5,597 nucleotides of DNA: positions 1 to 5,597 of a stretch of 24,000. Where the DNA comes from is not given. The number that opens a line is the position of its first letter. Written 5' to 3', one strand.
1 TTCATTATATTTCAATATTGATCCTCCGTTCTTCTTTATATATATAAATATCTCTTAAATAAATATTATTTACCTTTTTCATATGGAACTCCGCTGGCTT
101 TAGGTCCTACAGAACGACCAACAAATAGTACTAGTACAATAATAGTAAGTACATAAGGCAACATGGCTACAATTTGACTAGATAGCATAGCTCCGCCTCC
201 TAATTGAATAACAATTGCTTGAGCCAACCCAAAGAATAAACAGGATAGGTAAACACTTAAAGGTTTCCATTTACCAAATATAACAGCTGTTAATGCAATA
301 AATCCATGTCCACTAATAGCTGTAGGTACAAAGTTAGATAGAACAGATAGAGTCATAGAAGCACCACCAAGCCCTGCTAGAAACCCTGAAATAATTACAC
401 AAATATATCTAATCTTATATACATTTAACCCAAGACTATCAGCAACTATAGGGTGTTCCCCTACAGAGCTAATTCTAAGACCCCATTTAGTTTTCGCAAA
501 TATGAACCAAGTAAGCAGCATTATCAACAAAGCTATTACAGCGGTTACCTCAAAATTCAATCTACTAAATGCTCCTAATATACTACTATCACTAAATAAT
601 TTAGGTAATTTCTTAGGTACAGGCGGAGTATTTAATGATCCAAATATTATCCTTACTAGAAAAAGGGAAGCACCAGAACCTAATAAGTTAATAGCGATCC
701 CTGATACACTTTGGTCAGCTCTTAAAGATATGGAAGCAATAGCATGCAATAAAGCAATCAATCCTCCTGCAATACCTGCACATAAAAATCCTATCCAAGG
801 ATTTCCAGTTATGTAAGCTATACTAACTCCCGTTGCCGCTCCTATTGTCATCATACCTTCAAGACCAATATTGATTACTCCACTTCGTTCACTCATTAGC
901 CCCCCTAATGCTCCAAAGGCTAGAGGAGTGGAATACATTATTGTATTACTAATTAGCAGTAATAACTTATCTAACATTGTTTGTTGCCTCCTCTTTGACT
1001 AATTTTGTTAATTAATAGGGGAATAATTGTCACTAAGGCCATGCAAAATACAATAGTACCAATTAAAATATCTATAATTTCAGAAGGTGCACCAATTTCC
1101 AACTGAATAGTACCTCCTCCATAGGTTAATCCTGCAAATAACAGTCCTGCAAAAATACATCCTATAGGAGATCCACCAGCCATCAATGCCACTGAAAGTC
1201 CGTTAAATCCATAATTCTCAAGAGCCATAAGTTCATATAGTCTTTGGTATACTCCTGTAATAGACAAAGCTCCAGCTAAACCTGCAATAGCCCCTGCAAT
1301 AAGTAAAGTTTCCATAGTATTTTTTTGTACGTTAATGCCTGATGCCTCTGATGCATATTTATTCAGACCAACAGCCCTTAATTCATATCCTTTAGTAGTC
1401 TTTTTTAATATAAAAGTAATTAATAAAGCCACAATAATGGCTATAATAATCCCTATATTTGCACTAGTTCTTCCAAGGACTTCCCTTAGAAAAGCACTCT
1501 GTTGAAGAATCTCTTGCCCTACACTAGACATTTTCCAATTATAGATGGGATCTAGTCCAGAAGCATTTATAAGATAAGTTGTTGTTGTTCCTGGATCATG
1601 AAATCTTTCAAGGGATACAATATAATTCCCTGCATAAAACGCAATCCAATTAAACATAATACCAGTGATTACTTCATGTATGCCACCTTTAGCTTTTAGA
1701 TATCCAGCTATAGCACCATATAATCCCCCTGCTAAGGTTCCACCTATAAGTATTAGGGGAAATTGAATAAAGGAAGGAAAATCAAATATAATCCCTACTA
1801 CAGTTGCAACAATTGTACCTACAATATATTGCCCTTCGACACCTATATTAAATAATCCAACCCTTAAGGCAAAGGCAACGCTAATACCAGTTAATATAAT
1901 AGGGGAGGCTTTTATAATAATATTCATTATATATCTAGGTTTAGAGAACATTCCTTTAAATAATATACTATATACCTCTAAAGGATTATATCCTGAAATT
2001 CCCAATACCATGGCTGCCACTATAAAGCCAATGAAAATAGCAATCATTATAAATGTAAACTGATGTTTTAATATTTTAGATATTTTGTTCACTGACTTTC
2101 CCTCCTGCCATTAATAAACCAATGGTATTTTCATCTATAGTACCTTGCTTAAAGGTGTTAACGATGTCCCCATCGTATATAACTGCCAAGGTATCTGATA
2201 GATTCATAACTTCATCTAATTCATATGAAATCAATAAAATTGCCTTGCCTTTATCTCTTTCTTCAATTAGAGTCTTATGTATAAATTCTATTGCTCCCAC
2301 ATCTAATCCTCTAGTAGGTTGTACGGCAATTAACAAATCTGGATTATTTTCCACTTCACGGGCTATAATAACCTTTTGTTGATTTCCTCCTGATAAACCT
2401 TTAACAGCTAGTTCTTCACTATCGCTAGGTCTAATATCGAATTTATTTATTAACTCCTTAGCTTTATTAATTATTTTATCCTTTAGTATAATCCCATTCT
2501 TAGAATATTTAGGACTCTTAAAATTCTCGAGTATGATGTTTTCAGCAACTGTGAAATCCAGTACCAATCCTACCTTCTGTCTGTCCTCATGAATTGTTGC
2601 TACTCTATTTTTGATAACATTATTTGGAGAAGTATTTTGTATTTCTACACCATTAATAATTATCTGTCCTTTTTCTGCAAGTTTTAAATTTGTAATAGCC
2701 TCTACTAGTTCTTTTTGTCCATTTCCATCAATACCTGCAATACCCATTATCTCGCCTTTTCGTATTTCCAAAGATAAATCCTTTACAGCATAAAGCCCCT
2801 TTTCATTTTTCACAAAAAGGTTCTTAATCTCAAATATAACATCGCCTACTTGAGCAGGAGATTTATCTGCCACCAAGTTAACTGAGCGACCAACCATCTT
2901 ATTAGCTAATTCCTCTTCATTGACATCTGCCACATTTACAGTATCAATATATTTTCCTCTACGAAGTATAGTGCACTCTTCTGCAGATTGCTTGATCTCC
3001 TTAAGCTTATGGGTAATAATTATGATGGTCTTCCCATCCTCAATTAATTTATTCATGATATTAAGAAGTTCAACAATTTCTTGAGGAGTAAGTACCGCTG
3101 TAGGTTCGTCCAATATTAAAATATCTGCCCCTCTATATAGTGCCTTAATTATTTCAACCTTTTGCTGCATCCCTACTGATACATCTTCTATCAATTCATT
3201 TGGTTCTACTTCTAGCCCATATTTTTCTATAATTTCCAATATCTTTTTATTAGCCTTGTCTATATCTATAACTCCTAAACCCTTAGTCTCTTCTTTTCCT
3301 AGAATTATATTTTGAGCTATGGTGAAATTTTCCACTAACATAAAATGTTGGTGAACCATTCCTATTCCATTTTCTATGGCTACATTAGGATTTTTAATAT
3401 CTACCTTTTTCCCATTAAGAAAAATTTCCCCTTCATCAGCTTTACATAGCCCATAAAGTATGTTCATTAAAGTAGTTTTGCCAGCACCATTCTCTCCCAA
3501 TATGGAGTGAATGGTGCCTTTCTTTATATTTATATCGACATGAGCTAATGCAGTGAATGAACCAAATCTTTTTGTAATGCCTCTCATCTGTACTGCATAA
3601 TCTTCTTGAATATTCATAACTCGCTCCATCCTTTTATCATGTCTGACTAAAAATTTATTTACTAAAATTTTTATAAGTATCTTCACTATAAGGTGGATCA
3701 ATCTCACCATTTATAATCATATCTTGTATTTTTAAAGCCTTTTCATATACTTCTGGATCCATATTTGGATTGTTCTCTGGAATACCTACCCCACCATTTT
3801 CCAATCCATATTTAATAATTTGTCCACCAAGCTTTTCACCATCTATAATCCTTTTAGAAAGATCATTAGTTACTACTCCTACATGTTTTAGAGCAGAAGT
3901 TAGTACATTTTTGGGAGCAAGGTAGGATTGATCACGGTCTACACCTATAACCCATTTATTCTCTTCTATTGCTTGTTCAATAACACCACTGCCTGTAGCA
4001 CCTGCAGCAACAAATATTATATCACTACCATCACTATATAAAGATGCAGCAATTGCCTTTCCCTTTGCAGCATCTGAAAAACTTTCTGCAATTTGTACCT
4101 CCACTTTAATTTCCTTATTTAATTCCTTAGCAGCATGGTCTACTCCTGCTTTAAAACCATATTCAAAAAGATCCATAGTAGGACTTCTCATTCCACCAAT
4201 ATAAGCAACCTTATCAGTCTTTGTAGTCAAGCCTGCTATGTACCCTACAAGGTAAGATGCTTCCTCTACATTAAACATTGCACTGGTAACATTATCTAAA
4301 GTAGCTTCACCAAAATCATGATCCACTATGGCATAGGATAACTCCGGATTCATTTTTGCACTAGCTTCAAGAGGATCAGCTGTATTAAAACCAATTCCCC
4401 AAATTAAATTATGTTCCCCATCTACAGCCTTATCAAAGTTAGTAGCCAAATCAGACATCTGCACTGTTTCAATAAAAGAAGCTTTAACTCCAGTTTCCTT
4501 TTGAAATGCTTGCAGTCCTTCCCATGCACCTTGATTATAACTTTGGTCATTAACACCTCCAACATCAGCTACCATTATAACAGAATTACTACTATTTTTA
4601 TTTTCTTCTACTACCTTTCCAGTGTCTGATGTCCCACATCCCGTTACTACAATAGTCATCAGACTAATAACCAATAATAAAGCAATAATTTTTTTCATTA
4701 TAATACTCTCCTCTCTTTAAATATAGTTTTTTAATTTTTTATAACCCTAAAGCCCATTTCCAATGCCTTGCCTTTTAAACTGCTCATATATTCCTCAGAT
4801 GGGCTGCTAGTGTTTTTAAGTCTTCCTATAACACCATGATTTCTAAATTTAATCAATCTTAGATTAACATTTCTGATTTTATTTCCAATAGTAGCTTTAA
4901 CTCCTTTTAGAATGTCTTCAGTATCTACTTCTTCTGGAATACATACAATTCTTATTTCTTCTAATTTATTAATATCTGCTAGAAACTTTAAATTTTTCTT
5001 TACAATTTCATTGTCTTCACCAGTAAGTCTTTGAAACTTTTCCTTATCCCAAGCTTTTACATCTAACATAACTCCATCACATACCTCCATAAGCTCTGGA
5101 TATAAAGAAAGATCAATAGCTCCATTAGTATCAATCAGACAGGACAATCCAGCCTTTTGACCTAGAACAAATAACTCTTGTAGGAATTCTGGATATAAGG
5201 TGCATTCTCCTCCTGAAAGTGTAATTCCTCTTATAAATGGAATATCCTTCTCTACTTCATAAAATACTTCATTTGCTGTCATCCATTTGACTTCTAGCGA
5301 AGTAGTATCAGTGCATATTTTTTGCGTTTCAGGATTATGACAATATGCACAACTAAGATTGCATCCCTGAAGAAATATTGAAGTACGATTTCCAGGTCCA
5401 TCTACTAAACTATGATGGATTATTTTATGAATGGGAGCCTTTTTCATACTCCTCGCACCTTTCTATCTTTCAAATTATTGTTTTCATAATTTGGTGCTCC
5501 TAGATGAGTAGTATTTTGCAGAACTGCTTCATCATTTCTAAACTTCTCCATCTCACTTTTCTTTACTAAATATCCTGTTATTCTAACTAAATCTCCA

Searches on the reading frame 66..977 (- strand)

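Call 45: search_protein_families(library=pfam, proteins=[window:66-977:-], max_evalue=0.001)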
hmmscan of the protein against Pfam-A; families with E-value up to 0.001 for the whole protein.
window:66-977:- (303 aa): 1 family
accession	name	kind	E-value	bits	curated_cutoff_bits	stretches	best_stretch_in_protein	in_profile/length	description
PF02653.21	BPD_transp_2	-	4.5e-40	137.9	26.8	1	9-282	2-269/269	Branched-chain amino acid transport system / permease component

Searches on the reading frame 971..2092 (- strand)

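Call 45: search_protein_families(library=pfam, proteins=[window:971-2092:-], max_evalue=0.001)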
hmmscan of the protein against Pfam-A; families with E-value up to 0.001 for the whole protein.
window:971-2092:- (373 aa): 1 family
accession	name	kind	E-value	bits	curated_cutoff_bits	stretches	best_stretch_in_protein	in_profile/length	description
PF02653.21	BPD_transp_2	-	1.7e-35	122.9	26.8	1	55-351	2-268/269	Branched-chain amino acid transport system / permease component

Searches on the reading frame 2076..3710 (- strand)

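Call 44: search_protein_families(library=padloc, proteins=[window:2076-3710:-], max_evalue=0.001)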
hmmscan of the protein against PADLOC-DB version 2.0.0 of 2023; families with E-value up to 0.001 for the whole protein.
window:2076-3710:- (544 aa): 16 families
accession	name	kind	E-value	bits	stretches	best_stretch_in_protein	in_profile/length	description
PDLC04135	mad3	-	3e-32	110.6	3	170-272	257-359/374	mads_3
PDLC04213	HEC-02A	-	1.1e-11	42.9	2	50-106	9-64/337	-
PDLC04140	mad8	-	2.2e-11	41.9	1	53-244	15-242/314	mads_8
PDLC04214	HEC-02A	-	7e-11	40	2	196-240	239-283/338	-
PDLC02980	AriA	-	4.6e-10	37.9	1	164-234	229-298/304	-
PDLC02914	ATPase-Toprim_I-B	-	2.5e-06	25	0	57-92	17-52/443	-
PDLC04146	HEC-02B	-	3.9e-06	24.1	0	49-93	7-50/344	-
PDLC04242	PDC-M01A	-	2.2e-05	20.9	1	184-238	415-469/566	-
PDLC03878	NsnB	-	2.8e-05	22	1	173-234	213-276/345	-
PDLC04033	PD-T4-4_A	-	3.6e-05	21.1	0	189-234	320-365/460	-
PDLC04239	PDC-M01A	-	7.3e-05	19.4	0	195-253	411-471/552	-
PDLC02335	AbiLi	-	0.0002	18.5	0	161-240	172-242/326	AbiLi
PDLC04244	PDC-M01A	-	0.0007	16.5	0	193-234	345-387/482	-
PDLC04176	HEC-01A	-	0.00081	16.8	1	183-237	262-319/371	-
PDLC04235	PDC-M01A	-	0.00088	16.3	0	65-87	186-208/510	-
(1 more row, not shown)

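Call 45: search_protein_families(library=pfam, proteins=[window:2076-3710:-], max_evalue=0.001)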
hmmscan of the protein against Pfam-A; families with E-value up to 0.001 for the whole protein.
window:2076-3710:- (544 aa): 3 families
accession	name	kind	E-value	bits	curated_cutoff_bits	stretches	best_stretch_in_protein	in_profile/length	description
PF00005.33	ABC_tran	-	1.2e-48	165.7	25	2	56-205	2-137/137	ABC transporter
PF13304.12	AAA_21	-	4.7e-10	40.5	27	1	168-234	229-298/304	AAA domain, putative AbiEii toxin, Type IV TA system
PF13476.12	AAA_23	-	3.8e-05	24.8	27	1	48-250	6-190/201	AAA domain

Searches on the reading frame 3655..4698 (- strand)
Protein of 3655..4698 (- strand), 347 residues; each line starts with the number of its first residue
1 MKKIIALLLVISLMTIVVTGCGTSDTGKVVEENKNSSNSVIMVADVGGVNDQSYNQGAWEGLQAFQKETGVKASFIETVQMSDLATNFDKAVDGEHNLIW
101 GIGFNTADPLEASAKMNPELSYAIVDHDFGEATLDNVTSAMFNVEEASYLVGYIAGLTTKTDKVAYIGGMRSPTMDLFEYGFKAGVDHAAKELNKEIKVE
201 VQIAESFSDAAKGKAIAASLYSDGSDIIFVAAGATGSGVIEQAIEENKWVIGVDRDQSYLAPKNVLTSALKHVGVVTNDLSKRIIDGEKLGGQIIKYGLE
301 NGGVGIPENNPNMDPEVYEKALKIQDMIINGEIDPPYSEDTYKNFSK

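Call 44: search_protein_families(library=padloc, proteins=[window:3655-4698:-], max_evalue=0.001)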
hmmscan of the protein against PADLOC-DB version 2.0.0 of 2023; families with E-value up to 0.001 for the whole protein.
window:3655-4698:- (347 aa): 0 families

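Call 45: search_protein_families(library=pfam, proteins=[window:3655-4698:-], max_evalue=0.001)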
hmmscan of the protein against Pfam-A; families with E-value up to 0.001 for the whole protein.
window:3655-4698:- (347 aa): 1 family
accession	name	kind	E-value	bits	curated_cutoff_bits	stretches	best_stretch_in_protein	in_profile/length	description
PF02608.20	Bmp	-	3.5e-78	263.1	24.1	1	40-337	3-299/301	ABC transporter substrate-binding protein PnrA-like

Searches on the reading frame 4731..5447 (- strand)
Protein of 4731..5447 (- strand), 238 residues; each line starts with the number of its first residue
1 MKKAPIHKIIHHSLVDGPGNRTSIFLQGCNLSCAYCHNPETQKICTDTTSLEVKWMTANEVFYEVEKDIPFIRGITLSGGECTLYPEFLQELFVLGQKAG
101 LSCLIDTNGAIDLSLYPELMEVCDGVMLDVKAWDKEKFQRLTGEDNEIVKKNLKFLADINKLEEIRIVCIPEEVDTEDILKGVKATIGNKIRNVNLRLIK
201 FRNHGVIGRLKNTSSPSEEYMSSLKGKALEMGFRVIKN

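Call 44: search_protein_families(library=padloc, proteins=[window:4731-5447:-], max_evalue=0.001)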
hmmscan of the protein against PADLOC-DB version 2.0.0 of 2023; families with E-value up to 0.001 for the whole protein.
window:4731-5447:- (238 aa): 2 families
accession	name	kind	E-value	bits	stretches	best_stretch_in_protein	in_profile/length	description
PDLC02903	pVip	-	3.6e-10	37.8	1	26-141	7-111/257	Viperins not associated with kinases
PDLC02904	pVip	-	1.1e-06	26.4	1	27-164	11-140/262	Viperins associated with kinases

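Call 45: search_protein_families(library=pfam, proteins=[window:4731-5447:-], max_evalue=0.001)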
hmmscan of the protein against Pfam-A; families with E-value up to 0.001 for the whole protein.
window:4731-5447:- (238 aa): 2 families
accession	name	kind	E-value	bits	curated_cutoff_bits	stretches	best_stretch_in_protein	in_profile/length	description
PF04055.27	Radical_SAM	-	8.4e-19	68.8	29.5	1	24-177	2-158/166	Radical SAM superfamily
PF13353.11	Fer4_12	-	3.4e-12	47.3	22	1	15-101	1-82/137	4Fe-4S single cluster domain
